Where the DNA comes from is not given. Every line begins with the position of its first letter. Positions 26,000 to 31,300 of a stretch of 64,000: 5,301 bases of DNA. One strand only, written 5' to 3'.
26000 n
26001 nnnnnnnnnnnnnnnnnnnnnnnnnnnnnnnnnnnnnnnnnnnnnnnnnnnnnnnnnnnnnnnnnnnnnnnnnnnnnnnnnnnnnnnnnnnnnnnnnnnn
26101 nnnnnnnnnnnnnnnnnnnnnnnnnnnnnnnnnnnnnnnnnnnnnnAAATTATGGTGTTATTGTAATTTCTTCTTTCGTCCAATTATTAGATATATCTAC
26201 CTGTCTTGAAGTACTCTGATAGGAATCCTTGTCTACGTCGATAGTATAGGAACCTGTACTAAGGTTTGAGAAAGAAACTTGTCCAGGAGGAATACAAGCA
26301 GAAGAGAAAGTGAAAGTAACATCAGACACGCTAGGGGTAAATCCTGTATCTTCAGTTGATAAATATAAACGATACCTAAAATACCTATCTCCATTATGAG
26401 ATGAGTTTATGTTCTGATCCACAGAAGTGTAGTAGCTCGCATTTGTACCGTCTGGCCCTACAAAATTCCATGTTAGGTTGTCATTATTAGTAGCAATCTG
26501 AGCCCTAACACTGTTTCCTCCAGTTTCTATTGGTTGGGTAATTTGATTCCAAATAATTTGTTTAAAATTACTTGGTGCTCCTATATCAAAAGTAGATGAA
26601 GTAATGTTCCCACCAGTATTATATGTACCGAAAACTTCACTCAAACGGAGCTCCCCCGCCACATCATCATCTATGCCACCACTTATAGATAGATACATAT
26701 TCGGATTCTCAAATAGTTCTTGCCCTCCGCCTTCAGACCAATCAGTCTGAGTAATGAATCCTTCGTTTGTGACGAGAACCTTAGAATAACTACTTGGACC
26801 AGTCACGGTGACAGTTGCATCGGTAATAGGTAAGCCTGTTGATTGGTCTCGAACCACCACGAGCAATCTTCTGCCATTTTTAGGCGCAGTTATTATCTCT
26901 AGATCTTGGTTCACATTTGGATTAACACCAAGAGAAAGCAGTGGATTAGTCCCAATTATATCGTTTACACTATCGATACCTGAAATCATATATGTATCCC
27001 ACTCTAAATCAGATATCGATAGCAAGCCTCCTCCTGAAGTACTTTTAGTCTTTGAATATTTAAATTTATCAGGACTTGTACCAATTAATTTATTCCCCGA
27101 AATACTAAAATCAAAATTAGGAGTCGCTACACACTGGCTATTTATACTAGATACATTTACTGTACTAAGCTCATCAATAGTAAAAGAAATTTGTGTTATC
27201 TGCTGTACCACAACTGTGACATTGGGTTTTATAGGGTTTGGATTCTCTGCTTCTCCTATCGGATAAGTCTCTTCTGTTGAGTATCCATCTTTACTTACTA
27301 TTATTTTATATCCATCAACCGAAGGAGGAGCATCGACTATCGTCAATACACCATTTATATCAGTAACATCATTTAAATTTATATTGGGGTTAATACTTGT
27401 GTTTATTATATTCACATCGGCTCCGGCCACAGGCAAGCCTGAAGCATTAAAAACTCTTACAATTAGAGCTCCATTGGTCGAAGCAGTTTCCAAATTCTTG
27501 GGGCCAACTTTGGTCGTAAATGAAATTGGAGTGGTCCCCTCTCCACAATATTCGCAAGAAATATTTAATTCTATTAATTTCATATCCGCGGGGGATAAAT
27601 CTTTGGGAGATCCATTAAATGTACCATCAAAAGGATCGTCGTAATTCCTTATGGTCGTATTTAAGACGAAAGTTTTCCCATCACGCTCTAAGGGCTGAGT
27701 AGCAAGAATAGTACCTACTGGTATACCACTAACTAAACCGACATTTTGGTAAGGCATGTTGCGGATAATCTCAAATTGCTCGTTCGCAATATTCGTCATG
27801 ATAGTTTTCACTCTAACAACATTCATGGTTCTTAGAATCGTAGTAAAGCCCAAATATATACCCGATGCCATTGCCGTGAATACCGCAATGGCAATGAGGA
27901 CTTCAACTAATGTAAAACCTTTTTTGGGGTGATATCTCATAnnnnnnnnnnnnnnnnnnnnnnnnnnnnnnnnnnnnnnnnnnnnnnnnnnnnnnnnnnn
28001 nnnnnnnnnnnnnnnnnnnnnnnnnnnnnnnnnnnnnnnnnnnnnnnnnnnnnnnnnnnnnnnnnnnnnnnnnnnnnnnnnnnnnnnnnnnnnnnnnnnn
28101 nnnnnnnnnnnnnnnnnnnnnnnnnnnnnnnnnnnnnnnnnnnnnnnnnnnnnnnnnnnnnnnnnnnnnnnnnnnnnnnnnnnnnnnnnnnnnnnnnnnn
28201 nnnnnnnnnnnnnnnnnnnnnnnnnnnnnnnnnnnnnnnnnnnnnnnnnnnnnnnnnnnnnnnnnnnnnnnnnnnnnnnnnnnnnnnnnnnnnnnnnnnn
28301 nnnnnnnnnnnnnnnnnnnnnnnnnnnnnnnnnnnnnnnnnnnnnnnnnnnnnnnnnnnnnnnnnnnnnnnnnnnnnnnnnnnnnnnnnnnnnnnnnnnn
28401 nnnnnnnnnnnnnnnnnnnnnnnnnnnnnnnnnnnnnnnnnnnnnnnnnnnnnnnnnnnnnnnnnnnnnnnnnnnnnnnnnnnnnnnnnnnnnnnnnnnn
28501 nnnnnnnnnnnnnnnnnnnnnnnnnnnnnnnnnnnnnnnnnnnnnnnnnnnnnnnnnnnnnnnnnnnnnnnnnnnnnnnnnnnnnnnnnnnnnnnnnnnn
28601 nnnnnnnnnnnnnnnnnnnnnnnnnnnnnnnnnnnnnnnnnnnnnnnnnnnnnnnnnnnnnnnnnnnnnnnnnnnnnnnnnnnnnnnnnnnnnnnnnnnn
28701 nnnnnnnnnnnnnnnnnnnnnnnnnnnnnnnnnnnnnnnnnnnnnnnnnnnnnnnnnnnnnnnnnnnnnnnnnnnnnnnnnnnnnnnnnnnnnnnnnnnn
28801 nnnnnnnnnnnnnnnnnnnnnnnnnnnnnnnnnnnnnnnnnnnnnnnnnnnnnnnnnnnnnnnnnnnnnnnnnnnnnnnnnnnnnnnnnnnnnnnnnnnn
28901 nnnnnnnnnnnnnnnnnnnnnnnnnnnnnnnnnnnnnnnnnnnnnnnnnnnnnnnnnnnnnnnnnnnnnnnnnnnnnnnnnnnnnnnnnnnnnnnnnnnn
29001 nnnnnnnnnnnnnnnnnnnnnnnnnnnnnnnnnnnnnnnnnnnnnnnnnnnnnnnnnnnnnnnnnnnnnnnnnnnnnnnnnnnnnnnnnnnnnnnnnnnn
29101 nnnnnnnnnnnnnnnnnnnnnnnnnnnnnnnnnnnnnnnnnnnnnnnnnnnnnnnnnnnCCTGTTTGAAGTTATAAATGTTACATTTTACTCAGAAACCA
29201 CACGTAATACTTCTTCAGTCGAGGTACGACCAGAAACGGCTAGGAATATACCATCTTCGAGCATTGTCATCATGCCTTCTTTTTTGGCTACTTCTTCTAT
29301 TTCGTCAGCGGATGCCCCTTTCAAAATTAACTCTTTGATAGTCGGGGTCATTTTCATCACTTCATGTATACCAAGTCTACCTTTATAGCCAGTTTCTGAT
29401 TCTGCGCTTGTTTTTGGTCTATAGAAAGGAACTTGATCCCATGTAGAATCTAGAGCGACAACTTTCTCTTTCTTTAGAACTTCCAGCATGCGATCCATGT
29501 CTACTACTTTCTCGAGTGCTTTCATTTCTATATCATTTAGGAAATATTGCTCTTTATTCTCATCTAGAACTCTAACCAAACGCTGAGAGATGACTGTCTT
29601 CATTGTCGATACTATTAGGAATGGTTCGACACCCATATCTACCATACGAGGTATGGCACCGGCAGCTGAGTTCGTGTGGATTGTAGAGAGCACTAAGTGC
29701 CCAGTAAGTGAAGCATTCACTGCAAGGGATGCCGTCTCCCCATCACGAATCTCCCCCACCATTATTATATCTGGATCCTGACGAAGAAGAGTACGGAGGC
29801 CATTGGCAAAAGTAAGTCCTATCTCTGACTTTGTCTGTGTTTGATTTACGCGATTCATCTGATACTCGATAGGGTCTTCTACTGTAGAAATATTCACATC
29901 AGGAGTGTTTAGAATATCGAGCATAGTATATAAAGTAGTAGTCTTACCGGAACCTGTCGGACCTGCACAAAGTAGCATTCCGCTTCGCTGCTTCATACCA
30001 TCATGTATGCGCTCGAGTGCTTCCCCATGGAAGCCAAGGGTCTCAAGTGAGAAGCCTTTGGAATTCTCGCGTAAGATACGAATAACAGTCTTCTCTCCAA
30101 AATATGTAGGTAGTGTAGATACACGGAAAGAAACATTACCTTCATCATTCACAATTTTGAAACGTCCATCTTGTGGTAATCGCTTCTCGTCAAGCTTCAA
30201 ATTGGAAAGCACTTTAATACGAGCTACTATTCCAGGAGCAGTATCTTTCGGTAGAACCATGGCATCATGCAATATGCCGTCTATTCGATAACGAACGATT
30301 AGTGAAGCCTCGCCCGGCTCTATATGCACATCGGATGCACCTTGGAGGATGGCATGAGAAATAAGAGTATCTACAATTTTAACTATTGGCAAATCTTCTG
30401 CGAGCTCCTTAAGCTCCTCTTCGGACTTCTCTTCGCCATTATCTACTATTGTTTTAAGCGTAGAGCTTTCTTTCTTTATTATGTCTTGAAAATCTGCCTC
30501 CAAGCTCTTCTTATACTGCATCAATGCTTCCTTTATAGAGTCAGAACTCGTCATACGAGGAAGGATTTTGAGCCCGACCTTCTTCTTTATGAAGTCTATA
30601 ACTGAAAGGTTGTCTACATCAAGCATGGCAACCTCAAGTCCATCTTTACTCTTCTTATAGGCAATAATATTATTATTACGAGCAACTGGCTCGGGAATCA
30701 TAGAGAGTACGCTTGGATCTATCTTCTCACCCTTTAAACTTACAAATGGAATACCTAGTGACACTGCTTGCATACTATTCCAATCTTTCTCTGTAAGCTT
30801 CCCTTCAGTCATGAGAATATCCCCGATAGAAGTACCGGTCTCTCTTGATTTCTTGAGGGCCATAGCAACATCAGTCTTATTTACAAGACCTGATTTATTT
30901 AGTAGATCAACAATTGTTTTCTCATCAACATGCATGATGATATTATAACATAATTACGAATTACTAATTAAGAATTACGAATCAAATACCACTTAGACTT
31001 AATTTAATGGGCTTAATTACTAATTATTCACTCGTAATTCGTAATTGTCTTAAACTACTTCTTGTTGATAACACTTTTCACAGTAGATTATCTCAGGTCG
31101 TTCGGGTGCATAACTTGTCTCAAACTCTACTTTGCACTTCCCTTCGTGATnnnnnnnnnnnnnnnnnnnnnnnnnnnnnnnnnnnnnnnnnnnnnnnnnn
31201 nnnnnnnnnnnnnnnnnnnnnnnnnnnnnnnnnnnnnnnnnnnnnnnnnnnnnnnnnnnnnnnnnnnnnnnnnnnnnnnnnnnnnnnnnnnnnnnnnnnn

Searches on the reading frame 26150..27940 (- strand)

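Call 50: search_protein_families(library=pfam, proteins=[window:26150-27940:-], max_evalue=0.001)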
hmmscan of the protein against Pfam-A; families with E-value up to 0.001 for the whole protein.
window:26150-27940:- (596 aa): 2 families
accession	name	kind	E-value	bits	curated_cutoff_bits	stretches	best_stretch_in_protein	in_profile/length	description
PF13620.12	CarboxypepD_reg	-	2.5e-13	50.6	32.3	1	161-254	4-80/82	Carboxypeptidase regulatory-like domain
PF07963.17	N_methyl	-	5.6e-07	29.3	21.2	1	6-29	4-27/27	Prokaryotic N-terminal methylation motif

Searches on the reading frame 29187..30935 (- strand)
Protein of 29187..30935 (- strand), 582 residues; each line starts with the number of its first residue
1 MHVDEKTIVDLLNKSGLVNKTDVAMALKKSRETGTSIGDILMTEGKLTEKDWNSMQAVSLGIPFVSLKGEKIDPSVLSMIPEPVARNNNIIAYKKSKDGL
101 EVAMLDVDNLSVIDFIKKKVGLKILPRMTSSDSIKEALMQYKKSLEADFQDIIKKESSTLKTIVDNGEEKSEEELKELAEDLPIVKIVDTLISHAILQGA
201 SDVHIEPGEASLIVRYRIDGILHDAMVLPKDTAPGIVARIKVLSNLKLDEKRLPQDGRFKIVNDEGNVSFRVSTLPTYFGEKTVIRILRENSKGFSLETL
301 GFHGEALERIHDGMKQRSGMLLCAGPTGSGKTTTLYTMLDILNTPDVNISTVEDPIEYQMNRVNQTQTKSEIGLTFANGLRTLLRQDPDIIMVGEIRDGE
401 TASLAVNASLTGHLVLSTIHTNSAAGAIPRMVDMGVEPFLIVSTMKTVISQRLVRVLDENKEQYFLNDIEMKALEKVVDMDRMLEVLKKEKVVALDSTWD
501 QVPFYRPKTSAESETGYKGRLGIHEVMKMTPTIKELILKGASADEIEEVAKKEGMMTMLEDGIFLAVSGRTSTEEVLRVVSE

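Call 9: search_protein_families(library=pfam, proteins=[window:29187-30935:-], max_evalue=0.01)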
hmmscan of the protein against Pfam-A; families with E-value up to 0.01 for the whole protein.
window:29187-30935:- (582 aa): 4 families
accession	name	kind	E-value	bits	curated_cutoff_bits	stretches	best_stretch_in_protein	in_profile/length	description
PF00437.27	T2SSE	-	6.8e-122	407.1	24.9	1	178-578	2-370/370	Type II/IV secretion system protein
PF05157.20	MshEN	-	6.9e-13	48.8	23.1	1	60-144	1-86/90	MshEN domain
PF13401.12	AAA_22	-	0.0035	18.1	27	0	317-345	4-32/130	AAA domain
PF12775.13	AAA_7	-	0.0077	16.2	25.8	0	316-352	31-67/181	P-loop containing dynein motor region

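Call 68: find_encoding_contigs(protein=window:29187-30935:-, flank=3000, max_places=10)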
Protein window:29187-30935:- (582 aa): 1 contig read that carries it; 1 place shown.
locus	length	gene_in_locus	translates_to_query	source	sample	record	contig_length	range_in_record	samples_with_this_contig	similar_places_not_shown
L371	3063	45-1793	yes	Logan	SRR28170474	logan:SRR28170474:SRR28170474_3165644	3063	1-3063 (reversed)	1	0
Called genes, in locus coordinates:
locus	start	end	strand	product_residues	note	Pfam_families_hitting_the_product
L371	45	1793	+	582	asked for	PF05157:MshEN, PF00437:T2SSE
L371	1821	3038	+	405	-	PF00482:T2SSF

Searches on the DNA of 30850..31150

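Call 52: search_rna_families(source=window, start=30850, end=31150, threshold=evalue, max_evalue=5)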
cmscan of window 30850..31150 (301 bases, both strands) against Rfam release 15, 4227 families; matches with E-value up to 5: 3.
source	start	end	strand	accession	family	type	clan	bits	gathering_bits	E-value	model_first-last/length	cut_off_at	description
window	30997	31092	-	RF04345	Plastid-rps12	Cis-reg;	-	20.7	78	1.7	1-97/97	no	Plastid-rps12 3UTR RNA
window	30912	30980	-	RF02477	GlsR9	Gene; snRNA; snoRNA; CD-box;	-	15.9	95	0.65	1-79/79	no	Small nucleolar RNA GlsR9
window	30866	30929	-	RF01125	sR4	Gene; snRNA; snoRNA; CD-box;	-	13.5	50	1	1-56/56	no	Small nucleolar RNA sR4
